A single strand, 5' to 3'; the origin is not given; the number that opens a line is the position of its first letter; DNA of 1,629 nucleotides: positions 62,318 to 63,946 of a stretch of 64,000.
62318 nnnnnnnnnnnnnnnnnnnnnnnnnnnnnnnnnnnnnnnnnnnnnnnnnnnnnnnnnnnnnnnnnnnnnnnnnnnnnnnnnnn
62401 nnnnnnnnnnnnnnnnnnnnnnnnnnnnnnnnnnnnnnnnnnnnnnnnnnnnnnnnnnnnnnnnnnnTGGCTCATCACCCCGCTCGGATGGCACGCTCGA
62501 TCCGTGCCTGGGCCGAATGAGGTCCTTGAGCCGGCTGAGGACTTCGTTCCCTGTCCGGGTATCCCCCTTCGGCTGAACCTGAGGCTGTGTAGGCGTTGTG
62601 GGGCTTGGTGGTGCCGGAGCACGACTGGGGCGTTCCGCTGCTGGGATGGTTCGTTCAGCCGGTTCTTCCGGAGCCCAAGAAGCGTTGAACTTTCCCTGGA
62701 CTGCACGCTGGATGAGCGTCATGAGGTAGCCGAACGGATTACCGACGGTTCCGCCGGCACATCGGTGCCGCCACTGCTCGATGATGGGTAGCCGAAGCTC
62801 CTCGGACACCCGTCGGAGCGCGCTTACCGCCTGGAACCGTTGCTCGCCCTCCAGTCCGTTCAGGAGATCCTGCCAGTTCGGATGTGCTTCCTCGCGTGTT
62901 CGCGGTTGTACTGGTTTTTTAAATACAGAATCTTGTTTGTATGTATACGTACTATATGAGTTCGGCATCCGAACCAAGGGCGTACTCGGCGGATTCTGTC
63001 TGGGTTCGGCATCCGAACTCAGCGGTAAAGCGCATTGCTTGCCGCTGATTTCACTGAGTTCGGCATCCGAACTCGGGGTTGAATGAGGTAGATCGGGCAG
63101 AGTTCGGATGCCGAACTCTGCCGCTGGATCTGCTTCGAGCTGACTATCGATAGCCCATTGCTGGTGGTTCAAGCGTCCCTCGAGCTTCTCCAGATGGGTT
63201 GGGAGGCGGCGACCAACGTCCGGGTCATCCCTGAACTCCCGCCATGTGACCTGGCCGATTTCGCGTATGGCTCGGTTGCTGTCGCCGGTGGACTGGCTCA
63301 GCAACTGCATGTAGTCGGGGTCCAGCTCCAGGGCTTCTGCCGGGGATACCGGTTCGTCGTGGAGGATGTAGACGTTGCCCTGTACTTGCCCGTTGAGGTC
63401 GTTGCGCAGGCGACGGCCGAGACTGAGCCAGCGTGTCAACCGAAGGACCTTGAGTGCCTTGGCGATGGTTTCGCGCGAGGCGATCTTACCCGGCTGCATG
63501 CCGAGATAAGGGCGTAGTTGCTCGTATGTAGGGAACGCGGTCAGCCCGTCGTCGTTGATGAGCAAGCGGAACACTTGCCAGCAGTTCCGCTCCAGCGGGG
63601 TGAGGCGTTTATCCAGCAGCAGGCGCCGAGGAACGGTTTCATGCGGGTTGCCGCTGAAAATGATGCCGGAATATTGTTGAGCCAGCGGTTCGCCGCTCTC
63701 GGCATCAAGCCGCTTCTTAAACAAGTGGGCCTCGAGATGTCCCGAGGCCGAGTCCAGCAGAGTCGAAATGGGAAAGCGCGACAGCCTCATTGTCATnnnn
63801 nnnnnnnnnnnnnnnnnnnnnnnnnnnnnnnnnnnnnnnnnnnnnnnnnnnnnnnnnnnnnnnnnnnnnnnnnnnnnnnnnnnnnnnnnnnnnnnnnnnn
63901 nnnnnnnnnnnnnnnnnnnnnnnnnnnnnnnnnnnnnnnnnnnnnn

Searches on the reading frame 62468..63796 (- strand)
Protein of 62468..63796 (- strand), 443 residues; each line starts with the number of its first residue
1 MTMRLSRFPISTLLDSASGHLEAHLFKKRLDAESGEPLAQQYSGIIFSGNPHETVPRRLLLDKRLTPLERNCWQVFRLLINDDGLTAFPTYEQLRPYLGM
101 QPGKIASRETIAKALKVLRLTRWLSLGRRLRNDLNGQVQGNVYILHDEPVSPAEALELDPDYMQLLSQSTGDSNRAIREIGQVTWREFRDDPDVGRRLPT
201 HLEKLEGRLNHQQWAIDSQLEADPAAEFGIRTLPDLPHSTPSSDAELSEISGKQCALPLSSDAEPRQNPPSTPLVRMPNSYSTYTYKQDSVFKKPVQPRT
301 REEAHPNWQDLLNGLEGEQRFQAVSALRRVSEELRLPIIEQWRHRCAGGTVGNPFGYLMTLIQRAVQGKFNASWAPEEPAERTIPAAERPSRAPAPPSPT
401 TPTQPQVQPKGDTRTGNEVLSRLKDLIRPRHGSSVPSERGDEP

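Call 22: find_homologous_proteins(query=window:62468-63796:-, max_evalue=0.00001)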
Query window:62468-63796:- (443 aa): 1604 proteins with E <= 0.00001 among 8000 candidates; the best 120 are listed.
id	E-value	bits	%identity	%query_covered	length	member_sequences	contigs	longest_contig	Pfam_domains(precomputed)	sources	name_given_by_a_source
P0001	1.6e-283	958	96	100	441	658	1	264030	-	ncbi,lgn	ncbi:STY4528 family pathogenicity island replication protein [Pseudomonas aeruginosa]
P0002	9.5e-282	953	96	100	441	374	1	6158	-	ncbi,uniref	ncbi:STY4528 family pathogenicity island replication protein [Pseudomonas aeruginosa]|uniref:STY4528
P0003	3.5e-276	934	94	100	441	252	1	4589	-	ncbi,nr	ncbi:hypothetical protein FA182_30930 [Pseudomonas aeruginosa]|nr:hypothetical protein [Pseudomonas 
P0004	2.3e-266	902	92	100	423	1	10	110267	-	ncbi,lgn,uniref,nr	ncbi:STY4528 family pathogenicity island replication protein [Pseudomonas aeruginosa]|uniref:STY4528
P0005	1.1e-265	900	92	100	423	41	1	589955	-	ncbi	ncbi:STY4528 family pathogenicity island replication protein [Pseudomonas aeruginosa]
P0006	7.6e-265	897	92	100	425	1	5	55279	-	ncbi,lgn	-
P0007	2.0e-263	892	92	100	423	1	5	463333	-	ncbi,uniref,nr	ncbi:STY4528 family pathogenicity island replication protein [Pseudomonas aeruginosa]|uniref:STY4528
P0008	1.4e-259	880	91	100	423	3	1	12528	-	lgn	-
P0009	5.1e-252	855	89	100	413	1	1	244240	-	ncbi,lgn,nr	ncbi:TPA: hypothetical protein SID93_004355 [Pseudomonas aeruginosa]|nr:hypothetical protein [Pseudo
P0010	5.8e-236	802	94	85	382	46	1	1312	-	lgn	-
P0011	1.6e-230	784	97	81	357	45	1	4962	-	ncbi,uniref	ncbi:STY4528 family pathogenicity island replication protein, partial [Pseudomonas aeruginosa]|unire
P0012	1.3e-213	728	98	74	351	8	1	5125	-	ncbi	-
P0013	4.0e-188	644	100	65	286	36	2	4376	-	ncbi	ncbi:STY4528 family pathogenicity island replication protein, partial [Pseudomonas aeruginosa]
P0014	5.5e-169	581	97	60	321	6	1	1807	-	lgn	-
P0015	4.4e-165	568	94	61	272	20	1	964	-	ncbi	ncbi:STY4528 family pathogenicity island replication protein, partial [Pseudomonas aeruginosa]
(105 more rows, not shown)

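Call 24: find_related_loci(query=A1, collection=genome_contigs, flank=4000)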
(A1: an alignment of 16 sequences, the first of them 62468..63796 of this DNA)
Query A1 (443 aa) in genome_contigs; peptide patterns used: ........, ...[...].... (x = any residue, [..] = any of these).
598 stretches matched a pattern; 553 encode a relative of the query (tblastn E <= 1e-3); the best 80 are kept; 80 distinct loci.
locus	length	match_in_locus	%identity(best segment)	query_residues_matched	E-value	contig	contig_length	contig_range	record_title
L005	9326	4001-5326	96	2-443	0e+0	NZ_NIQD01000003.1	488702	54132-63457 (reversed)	Pseudomonas paraeruginosa strain ATCC 9027 NODE_3_length_488702_cov_61.7947, whole genome shotgun sequence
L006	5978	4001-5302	60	3-430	4e-160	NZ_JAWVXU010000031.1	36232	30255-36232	MAG: Pseudomonas sp. isolate HN13.bin.16 k141_156772_length_36232_cov_196.0822, whole genome shotgun sequence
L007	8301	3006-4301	61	3-430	1e-158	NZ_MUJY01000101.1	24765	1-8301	Pseudomonas sp. PIC25 Contig_000101, whole genome shotgun sequence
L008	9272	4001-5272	58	3-430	6e-156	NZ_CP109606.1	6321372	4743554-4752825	Pseudomonas putida strain QH1 chromosome, complete genome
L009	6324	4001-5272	58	3-430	6e-156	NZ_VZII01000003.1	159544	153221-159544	Pseudomonas sp. MN1F NODE_3_length_159462_cov_192.832352, whole genome shotgun sequence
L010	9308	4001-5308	59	3-430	1e-153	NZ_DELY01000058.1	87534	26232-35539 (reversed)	MAG: Pseudomonas sp. UBA2684 UBA2684_contig_1961, whole genome shotgun sequence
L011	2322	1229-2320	65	3-367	3e-164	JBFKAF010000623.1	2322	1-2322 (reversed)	MAG: Pseudomonas sp. isolate Mix_sand19.2022.05.Z.6 k141_1102923_length_2322_cov_37.7203, whole genome shotgun sequence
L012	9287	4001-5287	57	3-434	7e-152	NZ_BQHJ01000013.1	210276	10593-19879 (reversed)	Pseudomonas pseudonitroreducens strain BML-PP015 sequence13, whole genome shotgun sequence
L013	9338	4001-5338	59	3-443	4e-154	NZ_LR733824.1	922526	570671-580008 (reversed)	Pseudomonas sp. 8Z isolate Pseudomonas sp. 8Z, whole genome shotgun sequence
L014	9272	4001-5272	58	3-430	2e-150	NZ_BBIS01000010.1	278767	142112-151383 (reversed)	Pseudomonas monteilii NBRC 103158 = DSM 14164 strain NBRC 103158, whole genome shotgun sequence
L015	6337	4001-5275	56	3-430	1e-148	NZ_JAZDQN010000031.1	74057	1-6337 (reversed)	Pseudomonas ulcerans strain 147P Seq31, whole genome shotgun sequence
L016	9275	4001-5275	58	3-430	3e-148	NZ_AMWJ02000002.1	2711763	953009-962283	Pseudomonas bharatica CSV86 tig00000008, whole genome shotgun sequence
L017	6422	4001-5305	56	2-439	2e-148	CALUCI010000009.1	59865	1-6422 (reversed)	MAG: uncultured Pseudomonas sp. isolate xt4sTzMPXT_bin.25.MAG genome assembly, contig: NODE_243_length_59865_cov_7.16488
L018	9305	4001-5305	54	2-433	1e-146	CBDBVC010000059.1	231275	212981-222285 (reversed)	MAG: Lysobacterales bacterium isolate 0e981d42-12eb-4182-86a6-06432b4e322b genome assembly, contig: contig_59, whole gen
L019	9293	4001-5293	56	3-433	3e-146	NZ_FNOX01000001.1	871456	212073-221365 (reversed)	Pseudomonas salomonii strain ICMP 14252, whole genome shotgun sequence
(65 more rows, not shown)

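Call 44: search_protein_families(library=pfam, proteins=[window:62468-63796:-], max_evalue=0.01)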
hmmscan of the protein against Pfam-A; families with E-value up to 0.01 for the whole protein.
window:62468-63796:- (443 aa): 0 families

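Call 45: search_protein_families(library=ncbifam, proteins=[window:62468-63796:-], max_evalue=0.01)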
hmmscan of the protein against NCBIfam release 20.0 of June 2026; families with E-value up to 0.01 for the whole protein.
window:62468-63796:- (443 aa): 1 family
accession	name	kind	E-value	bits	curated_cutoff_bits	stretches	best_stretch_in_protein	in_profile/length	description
NF040582.1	STY4528_fam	equivalog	3.1e-111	372.5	130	1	43-372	1-323/323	STY4528 family pathogenicity island replication protein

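Call 87: predict_structure(alignment_id=A1)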
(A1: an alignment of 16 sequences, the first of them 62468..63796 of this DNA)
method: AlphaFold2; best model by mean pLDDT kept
length: 443 residues; sequences in the alignment: 16
mean_pLDDT: 63.5   pTM: 0.46
mean pLDDT of the five models: 63.5, 51.9, 47.9, 45.2, 43.4
residues with pLDDT >= 90: 20; 70-90: 199; 50-70: 81; < 50: 143
segments of 3 or more residues with pLDDT < 50: 1-6, 35-37, 221-236, 238-257, 259-268, 274-305, 378-414, 428-442
pLDDT, mean of each block of 10 residues (from residue 1): 49 76 77 57 68 71 86 81 65 75 76 90 88 76 85 84 90 89 86 60 69 60 43 38 33 34 39 38 35 35 54 76 83 83 79 84 84 62 35 37 34 47 52 37 43
secondary structure, 60 per line:
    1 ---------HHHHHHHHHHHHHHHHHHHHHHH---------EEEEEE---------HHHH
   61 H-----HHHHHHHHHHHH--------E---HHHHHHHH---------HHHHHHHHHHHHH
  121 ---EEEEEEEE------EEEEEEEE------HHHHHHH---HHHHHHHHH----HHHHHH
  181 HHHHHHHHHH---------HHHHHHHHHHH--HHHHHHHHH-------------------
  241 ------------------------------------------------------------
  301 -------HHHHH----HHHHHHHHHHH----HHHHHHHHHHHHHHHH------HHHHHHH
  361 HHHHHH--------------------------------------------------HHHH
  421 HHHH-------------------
elements in order: H10-32 E42-47 H57-61 H67-78 H91-98 H108-120 E124-131 E138-145 H152-158 H162-170 H175-190 H200-210 H213-221 H308-312 H317-327 H332-347 H354-366 H417-424

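Call 89: fold_search(model_id=the predicted structure, library=pdb)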
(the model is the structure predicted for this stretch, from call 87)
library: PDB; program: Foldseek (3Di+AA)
matches with E <= 10: 160; with E <= 0.001: 0
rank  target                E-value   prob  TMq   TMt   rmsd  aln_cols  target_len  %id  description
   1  3mc9_A                4.0e-01  0.09  0.09  0.19  14.5       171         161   14  POTRA1-2 of the periplasmic domain of Omp85 from Anabaena (released 2010-04-21)
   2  4g6q_B                4.3e-01  0.30  0.16  0.35  20.6       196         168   17  The crystal structure of a functionally unknown protein Kfla_6221 from Kribbella flavida DSM 17836 (released 2012-09-19)
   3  3mc9_B                5.9e-01  0.08  0.10  0.20  14.1       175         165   14  POTRA1-2 of the periplasmic domain of Omp85 from Anabaena (released 2010-04-21)
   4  5j3v_A                7.7e-01  0.18  0.13  0.07  14.1       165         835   16  Crystal structure of human Karyopherin-beta2 bound to the histone H3 tail (released 2016-09-21)
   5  3q6b                  1.1e+00  0.13  0.08  0.18   8.6        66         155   17  The high-resolution and new form crystal structure of BamA POTRA4-5 from E.coli (released 2011-08-10)
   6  5j3v_B                1.3e+00  0.14  0.13  0.08  13.4       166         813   16  Crystal structure of human Karyopherin-beta2 bound to the histone H3 tail (released 2016-09-21)
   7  9nyd_C                1.5e+00  0.02  0.09  0.12  20.3       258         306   11  Cryo-EM structure of the glycosyltransferase GtrB in the pre-catalysis and product-bound state (released 2025-12-17)
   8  7tt3_A                1.6e+00  0.04  0.07  0.06  20.7       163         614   12  BamABCDE bound to substrate EspP class 5 (released 2022-03-30)
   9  9nyd_B                1.7e+00  0.02  0.09  0.11  21.3       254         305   10  Cryo-EM structure of the glycosyltransferase GtrB in the pre-catalysis and product-bound state (released 2025-12-17)
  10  9a2o_MODEL_1_A        1.7e+00  0.02  0.08  0.05  21.3       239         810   11  Model of E. coli BamA by in-cell photo-crosslinking MS and deep learning (released 2023-02-24)
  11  2x8x                  1.7e+00  0.06  0.09  0.14  14.5       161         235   14  Structure of the N-terminal domain of Omp85 from the Thermophilic Cyanobacterium Thermosynechococcus elongatus (released 2010-03-23)
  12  5d0q_A                1.8e+00  0.04  0.08  0.05  20.0       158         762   11  BamACDE complex, outer membrane beta-barrel assembly machinery (BAM) complex (released 2016-03-09)
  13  2wtk_A                2.1e+00  0.08  0.13  0.17  18.1       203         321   13  Structure of the heterotrimeric LKB1-STRADalpha-MO25alpha complex (released 2009-12-15)
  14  3w6j_C                2.4e+00  0.05  0.07  0.18  14.5       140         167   12  Crystal structure of ScpAB core complex (released 2013-04-24)
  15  3i38_C                2.4e+00  0.02  0.04  0.14  10.7        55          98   27  Structure of a putative chaperone protein dnaj from klebsiella pneumoniae subsp. pneumoniae mgh 78578 (released 2009-07-14)
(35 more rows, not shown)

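Call 90: search_solved_structures(query=A1, max_evalue=1)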
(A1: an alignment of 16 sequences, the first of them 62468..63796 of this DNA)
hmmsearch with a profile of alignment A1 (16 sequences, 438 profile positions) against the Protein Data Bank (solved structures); distinct sequences matched with E-value up to 1: 1.
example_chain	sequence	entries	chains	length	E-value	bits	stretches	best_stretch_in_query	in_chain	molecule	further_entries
7qep_C7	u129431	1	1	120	0.7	12.1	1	317-390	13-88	40S ribosomal protein S17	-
